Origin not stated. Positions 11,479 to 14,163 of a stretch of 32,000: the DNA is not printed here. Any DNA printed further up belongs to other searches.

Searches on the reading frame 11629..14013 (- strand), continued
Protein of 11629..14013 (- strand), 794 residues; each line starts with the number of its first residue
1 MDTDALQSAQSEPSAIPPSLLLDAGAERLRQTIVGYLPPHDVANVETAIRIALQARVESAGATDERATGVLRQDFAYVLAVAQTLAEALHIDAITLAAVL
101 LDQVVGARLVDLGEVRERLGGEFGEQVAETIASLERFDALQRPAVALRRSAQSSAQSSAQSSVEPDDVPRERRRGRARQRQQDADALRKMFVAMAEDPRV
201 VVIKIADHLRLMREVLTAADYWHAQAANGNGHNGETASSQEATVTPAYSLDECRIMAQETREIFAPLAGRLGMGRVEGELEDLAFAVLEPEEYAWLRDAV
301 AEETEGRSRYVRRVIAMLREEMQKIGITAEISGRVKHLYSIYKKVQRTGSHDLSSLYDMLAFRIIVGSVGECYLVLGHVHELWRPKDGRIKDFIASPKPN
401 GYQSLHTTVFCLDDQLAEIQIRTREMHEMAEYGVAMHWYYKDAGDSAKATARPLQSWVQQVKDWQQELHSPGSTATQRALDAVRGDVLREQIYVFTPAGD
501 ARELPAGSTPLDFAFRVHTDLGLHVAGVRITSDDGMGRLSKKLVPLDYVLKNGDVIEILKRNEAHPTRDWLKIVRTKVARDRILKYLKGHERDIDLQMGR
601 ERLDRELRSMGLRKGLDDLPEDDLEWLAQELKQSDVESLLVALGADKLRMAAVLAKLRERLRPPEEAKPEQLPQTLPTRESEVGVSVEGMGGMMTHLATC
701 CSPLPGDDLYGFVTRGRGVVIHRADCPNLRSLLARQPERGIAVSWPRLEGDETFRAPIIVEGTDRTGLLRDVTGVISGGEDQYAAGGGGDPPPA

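Call 80: fold_search(model_id=the predicted structure, library=pdb)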
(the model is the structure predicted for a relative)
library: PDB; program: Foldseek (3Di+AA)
matches with E <= 10: 1570; with E <= 0.001: 53
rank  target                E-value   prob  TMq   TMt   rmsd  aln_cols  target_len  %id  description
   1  5iqr_8                7.2e-34  1.00  0.33  0.43  34.4       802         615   28  Structure of RelA bound to the 70S ribosome (released 2016-05-04)
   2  5kpv_33               2.2e-32  1.00  0.31  0.38  35.2       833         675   28  Structure of RelA bound to ribosome in presence of A/R tRNA (Structure II) (released 2016-09-28)
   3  7qpr_C                1.9e-28  1.00  0.31  0.38  22.8       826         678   21  Structure of full length SpoT (released 2023-01-18)
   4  7qpr_A                8.8e-28  1.00  0.31  0.37  23.3       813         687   22  Structure of full length SpoT (released 2023-01-18)
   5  7qpr_D                1.3e-27  1.00  0.32  0.38  22.8       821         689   22  Structure of full length SpoT (released 2023-01-18)
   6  6yxa                  1.6e-27  1.00  0.32  0.47  21.4       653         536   28  Structure of the bifunctional Rel enzyme from B. subtilis (released 2020-09-23)
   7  7qpr_B                2.6e-27  1.00  0.30  0.36  23.3       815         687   21  Structure of full length SpoT (released 2023-01-18)
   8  8acu_B                6.3e-19  1.00  0.31  0.70   6.8       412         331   32  Structure of Bacillus subtilis Rel in complex with DarB (released 2023-07-19)
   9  8acu_A                8.1e-19  1.00  0.30  0.64   8.1       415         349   32  Structure of Bacillus subtilis Rel in complex with DarB (released 2023-07-19)
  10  7oiw_A                6.1e-18  1.00  0.31  0.73   6.2       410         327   28  Structure of S. aureus Rel catalytic domains in complex with pppGpp (released 2022-06-01)
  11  7oiw_B                2.0e-17  1.00  0.31  0.71   6.6       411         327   28  Structure of S. aureus Rel catalytic domains in complex with pppGpp (released 2022-06-01)
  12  24io_B                2.2e-17  1.00  0.28  0.65   8.5       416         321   27  Crystal structure of the RelSeq N-terminal domain from Streptococcus equisimilis in complex with pppGpp (released 2026-03-18)
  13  7ohg                  3.3e-17  1.00  0.31  0.68   6.6       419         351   32  Structure of Thermus thermophilus Rel bound to the non-hydrolasable alarmone analogue (released 2022-06-01)
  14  6s2t                  3.5e-17  1.00  0.31  0.69   6.3       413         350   33  Structure of the N-terminal catalytic region of T. thermophilus Rel bound to ppGpp (released 2020-07-08)
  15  6s2u                  3.5e-17  1.00  0.30  0.68   6.8       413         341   32  Structure of the catalytic domain of T. thermophilus Rel in complex with AMP and ppGpp (released 2020-07-08)
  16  1vj7_A                3.8e-17  1.00  0.30  0.70   5.8       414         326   28  Crystal structure of the bifunctional catalytic fragment of RelSeq, the RelA/SpoT homolog from Streptococcus equisimil (released 2004-05-04)
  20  1vj7_B                4.7e-16  1.00  0.28  0.66   8.0       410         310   27  Crystal structure of the bifunctional catalytic fragment of RelSeq, the RelA/SpoT homolog from Streptococcus equisimil (released 2004-05-04)
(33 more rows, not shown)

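Call 82: find_encoding_contigs(protein=P0036, flank=6000, max_places=2)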
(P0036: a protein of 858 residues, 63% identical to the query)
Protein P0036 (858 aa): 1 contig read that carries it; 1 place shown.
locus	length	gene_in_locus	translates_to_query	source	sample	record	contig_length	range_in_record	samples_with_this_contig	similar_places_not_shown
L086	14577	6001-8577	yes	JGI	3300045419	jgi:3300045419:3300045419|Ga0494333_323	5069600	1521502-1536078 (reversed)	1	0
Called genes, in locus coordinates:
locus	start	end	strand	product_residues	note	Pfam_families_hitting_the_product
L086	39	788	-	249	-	PF01694:Rhomboid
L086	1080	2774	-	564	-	-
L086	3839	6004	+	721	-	PF13328:HD_4, PF01966:HD, PF04607:RelA_SpoT, PF02824:TGS, PF28438:RelA_RIS, PF13291:ACT_4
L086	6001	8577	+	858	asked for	PF13328:HD_4, PF04607:RelA_SpoT, PF02824:TGS, PF19296:RelA_AH, PF28438:RelA_RIS, PF01842:ACT (weak), PF13291:ACT_4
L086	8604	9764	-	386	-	PF16745:RsgA_N (faint), PF03193:RsgA_GTPase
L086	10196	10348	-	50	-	-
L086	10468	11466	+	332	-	PF00756:Esterase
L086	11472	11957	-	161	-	PF22784:PTP-SAK, PF22785:Tc-R-P, PF00782:DSPc, PF22741:PTP-NADK (weak), PF14566:PTPlike_phytase (weak)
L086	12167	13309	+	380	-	PF02771:Acyl-CoA_dh_N, PF02770:Acyl-CoA_dh_M, PF00441:Acyl-CoA_dh_1, PF08028:Acyl-CoA_dh_2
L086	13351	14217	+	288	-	-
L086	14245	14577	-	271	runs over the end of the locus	PF00535:Glycos_transf_2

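Call 83: find_encoding_contigs(protein=P0104, flank=6000, max_places=1)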
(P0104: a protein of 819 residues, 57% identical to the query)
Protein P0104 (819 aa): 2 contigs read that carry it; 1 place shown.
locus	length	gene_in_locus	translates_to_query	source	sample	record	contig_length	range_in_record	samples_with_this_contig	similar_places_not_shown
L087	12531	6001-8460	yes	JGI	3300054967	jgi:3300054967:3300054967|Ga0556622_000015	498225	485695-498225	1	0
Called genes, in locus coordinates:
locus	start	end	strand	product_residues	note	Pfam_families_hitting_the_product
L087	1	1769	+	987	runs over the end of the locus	PF05257:CHAP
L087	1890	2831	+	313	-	PF03069:FmdA_AmdA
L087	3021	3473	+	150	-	PF01467:CTP_transf_like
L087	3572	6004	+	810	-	PF13328:HD_4, PF01966:HD, PF04607:RelA_SpoT, PF02824:TGS, PF28438:RelA_RIS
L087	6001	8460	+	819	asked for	PF13328:HD_4, PF04607:RelA_SpoT, PF02824:TGS, PF19296:RelA_AH, PF28438:RelA_RIS, PF13291:ACT_4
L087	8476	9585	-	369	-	PF16745:RsgA_N (faint), PF13191:AAA_16 (faint), PF01926:MMR_HSR1 (faint), PF03193:RsgA_GTPase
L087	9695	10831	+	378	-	PF02541:Ppx-GppA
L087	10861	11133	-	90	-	PF04226:Transgly_assoc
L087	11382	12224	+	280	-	PF13489:Methyltransf_23, PF01209:Ubie_methyltran, PF13847:Methyltransf_31, PF08241:Methyltransf_11, PF08242:Methyltransf_12, PF13649:Methyltransf_25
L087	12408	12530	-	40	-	?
